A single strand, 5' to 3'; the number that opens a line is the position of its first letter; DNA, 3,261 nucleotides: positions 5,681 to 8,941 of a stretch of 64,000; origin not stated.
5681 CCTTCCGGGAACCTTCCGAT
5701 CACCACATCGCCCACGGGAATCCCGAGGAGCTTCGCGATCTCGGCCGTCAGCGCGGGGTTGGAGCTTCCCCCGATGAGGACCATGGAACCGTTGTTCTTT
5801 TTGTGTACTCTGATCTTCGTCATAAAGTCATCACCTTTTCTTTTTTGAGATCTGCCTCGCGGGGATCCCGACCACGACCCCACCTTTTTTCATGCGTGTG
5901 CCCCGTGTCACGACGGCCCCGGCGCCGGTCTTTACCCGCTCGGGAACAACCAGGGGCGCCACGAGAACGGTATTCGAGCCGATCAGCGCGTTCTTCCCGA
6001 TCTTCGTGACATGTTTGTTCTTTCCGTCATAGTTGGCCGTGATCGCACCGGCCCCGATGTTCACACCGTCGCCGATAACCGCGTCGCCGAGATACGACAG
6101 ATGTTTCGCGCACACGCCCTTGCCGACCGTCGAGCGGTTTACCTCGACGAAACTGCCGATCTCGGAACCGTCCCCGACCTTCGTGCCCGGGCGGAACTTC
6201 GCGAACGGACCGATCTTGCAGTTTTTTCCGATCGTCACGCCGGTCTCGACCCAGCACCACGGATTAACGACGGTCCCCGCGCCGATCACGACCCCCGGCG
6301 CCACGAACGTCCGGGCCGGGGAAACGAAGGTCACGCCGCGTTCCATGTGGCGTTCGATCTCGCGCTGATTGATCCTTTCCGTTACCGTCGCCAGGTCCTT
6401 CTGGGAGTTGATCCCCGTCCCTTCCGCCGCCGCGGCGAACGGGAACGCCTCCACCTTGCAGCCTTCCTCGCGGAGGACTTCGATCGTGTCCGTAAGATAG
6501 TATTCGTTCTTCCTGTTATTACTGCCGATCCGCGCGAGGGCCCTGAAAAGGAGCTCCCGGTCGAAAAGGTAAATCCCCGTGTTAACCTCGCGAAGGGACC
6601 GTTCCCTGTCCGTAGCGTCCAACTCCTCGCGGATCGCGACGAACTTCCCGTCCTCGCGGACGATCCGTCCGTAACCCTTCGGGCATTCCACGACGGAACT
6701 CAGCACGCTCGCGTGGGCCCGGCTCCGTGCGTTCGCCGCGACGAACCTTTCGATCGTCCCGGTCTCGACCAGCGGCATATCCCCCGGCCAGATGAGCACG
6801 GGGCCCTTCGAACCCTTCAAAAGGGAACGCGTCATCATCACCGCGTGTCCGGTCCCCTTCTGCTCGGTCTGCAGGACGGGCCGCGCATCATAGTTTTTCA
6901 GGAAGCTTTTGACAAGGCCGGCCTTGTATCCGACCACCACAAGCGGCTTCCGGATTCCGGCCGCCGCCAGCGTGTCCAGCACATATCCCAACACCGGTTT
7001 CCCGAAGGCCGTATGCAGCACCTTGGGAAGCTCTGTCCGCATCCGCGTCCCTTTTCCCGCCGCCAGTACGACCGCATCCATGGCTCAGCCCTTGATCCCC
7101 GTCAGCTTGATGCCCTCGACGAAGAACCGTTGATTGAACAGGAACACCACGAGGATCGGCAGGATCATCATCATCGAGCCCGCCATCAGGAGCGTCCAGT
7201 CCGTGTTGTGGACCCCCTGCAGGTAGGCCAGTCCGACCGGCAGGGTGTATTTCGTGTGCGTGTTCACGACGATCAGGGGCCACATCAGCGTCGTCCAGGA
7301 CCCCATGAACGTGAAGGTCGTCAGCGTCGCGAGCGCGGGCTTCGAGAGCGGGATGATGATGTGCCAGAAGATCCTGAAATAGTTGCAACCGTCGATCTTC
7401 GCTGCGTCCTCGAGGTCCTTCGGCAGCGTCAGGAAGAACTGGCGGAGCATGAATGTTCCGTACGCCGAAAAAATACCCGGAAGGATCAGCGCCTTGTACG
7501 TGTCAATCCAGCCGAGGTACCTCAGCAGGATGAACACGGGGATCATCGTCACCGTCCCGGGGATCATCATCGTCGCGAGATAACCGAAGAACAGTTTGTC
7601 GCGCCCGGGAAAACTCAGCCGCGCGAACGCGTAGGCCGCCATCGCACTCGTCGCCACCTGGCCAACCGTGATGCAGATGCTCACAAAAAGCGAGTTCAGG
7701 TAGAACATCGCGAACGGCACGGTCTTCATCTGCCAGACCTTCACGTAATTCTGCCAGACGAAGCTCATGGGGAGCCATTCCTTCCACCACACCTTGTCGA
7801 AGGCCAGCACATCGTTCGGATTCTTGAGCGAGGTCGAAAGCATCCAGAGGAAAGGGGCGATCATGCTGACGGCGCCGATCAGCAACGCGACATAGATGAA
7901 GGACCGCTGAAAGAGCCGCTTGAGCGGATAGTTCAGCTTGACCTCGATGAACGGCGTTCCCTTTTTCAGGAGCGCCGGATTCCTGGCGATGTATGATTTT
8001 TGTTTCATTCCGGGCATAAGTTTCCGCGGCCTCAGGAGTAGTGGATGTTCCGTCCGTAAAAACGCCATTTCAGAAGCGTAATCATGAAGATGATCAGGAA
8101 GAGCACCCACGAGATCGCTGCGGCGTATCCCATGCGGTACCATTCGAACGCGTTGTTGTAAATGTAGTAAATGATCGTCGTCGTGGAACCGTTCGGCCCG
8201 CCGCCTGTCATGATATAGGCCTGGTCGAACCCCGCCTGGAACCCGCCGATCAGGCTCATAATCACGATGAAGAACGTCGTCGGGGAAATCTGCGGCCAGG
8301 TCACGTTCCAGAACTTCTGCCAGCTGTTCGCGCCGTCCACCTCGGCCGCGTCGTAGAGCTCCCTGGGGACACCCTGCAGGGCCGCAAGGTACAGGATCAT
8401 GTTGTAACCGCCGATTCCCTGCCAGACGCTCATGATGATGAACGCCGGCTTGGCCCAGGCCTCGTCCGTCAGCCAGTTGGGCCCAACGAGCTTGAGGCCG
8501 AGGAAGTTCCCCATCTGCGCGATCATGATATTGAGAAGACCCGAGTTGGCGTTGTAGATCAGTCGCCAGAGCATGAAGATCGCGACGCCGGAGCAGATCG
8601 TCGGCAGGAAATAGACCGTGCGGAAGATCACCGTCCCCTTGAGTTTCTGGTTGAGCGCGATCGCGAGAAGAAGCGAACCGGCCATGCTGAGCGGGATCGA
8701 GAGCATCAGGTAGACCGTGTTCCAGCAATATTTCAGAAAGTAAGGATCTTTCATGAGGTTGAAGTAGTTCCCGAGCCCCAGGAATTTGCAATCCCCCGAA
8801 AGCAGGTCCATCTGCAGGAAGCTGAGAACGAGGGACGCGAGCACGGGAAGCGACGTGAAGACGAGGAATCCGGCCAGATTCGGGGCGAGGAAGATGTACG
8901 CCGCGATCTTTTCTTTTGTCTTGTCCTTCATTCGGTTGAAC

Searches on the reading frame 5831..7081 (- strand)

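Call 63: search_protein_families(library=pfam, proteins=[window:5831-7081:-], max_evalue=0.00001)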
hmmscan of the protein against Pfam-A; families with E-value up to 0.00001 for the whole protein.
window:5831-7081:- (416 aa): 6 families
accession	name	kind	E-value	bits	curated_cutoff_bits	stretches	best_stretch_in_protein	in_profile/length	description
PF00132.30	Hexapep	-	4.2e-23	80.5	27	1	281-315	1-35/36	Bacterial transferase hexapeptide (six repeats)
PF12804.13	NTP_transf_3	-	7.5e-18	65.6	27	1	3-129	1-123/160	MobA-like NTP transferase domain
PF00483.29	NTP_transferase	-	3.1e-16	60.1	21.2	1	3-216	2-222/245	Nucleotidyl transferase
PF01128.25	IspD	-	5.1e-10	39.9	27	1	2-212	2-196/221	2-C-methyl-D-erythritol 4-phosphate cytidylyltransferase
PF25084.1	LbH_EIF2B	-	7.5e-09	36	54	1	259-345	17-102/105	EIF2B subunit epsilon LbH domain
PF14602.12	Hexapep_2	-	3e-07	30.5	27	0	359-393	2-34/34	Hexapeptide repeat of succinyl-transferase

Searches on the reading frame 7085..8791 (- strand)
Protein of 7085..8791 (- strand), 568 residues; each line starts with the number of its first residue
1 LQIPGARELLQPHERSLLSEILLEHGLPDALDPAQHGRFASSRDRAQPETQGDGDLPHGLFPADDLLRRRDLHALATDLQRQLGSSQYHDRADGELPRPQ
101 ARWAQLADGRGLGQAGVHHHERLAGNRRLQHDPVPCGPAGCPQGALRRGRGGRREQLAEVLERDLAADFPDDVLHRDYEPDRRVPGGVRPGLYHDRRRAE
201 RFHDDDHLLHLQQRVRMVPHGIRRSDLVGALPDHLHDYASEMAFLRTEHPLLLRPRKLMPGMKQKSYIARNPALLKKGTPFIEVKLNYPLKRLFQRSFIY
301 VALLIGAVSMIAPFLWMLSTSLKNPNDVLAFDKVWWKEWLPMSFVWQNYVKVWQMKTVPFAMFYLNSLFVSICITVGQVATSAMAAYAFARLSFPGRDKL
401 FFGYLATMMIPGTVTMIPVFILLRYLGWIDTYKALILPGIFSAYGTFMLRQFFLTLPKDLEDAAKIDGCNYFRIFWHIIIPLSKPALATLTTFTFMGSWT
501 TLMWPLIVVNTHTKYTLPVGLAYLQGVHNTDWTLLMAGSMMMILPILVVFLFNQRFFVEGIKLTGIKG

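Call 63: search_protein_families(library=pfam, proteins=[window:7085-8791:-], max_evalue=0.00001)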
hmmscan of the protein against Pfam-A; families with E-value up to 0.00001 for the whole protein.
window:7085-8791:- (568 aa): 1 family
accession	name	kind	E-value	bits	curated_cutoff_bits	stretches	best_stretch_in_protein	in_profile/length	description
PF00528.27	BPD_transp_1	-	3.3e-18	66.5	26.4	1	385-554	8-176/184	Binding-protein-dependent transport system inner membrane component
